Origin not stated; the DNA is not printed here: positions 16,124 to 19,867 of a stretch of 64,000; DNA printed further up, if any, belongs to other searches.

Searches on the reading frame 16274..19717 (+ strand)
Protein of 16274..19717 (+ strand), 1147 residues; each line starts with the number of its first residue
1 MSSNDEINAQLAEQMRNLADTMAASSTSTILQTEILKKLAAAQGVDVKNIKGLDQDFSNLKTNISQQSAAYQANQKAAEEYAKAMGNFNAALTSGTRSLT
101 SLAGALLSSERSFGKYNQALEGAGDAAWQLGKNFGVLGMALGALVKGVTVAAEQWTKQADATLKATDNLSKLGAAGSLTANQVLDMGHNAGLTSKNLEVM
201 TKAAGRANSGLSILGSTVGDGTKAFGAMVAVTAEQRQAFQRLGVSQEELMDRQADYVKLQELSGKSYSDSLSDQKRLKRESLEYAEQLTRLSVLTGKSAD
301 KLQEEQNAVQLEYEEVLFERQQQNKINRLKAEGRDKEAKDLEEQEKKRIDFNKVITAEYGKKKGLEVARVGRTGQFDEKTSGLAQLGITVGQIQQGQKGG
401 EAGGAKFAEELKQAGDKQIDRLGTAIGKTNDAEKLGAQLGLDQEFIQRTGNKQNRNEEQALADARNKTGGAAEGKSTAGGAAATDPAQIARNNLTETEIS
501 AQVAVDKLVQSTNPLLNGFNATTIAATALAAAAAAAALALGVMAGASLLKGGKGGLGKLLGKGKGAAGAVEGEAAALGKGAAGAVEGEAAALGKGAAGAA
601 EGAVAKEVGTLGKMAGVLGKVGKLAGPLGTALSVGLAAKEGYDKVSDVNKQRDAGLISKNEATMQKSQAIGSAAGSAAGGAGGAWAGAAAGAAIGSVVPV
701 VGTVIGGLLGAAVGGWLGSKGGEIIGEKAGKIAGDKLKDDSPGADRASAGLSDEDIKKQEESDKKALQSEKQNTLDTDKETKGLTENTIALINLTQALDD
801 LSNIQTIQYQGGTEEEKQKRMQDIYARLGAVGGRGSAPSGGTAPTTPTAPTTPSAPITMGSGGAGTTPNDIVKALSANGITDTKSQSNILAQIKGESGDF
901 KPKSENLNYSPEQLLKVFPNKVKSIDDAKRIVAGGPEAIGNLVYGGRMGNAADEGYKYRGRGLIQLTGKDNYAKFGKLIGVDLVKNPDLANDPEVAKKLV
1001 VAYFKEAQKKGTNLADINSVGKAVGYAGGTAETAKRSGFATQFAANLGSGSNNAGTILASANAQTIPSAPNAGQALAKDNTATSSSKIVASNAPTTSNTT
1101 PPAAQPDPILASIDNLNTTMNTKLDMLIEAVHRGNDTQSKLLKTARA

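Call 6: search_protein_families(library=phrogs, proteins=[window:16274-19717:+], max_evalue=0.01)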
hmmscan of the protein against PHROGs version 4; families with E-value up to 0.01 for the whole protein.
window:16274-19717:+ (1147 aa): 16 families
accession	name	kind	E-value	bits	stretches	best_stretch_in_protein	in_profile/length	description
phrog_181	-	lysis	8.2e-46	158.3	1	870-1072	354-552/769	endolysin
phrog_3201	-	tail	1.2e-24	87.2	1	736-1104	1895-2268/2408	tail fiber protein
phrog_26317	-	unknown function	4.7e-18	66.3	1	938-1016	8-85/119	-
phrog_1047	-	tail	2.7e-17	63.2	1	512-783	679-968/1251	tail associated lysin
phrog_20938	-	unknown function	8.2e-16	58.3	1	550-734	694-859/1028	-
phrog_794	-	tail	3.2e-13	50.2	1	407-761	388-706/763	tail length tape measure protein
phrog_24596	-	unknown function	2.7e-12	46.7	1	672-747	709-780/1052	-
phrog_9506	-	lysis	1.3e-08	35.9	1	949-1017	79-156/330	endolysin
phrog_14712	-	moron, auxiliary metabolic gene and host takeover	2.7e-07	31.1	1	949-997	81-132/322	chitinase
phrog_167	-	tail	7.6e-07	28.2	1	6-761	128-735/1555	tail length tape measure protein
phrog_29753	-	unknown function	2.2e-06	28.1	1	957-1001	276-320/374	-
phrog_10341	-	lysis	2.5e-06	27.6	1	664-784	128-242/577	endolysin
phrog_6922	-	unknown function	1.1e-05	25.3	1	534-730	261-383/768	-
phrog_34417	-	unknown function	1.4e-05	25.4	1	941-978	73-111/326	-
phrog_11489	-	unknown function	5.4e-05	22.4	1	602-727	658-773/1717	-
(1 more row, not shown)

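Call 7: search_protein_families(library=pfam, proteins=[window:16274-19717:+], max_evalue=0.01)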
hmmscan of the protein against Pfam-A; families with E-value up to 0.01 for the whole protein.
window:16274-19717:+ (1147 aa): 2 families
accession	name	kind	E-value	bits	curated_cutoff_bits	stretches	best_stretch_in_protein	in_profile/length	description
PF00182.24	Glyco_hydro_19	-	1.1e-08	35.6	25.5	1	952-1012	101-162/232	Chitinase class I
PF13488.11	Gly-zipper_Omp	-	4.4e-05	23.8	25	1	682-721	1-42/46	Glycine zipper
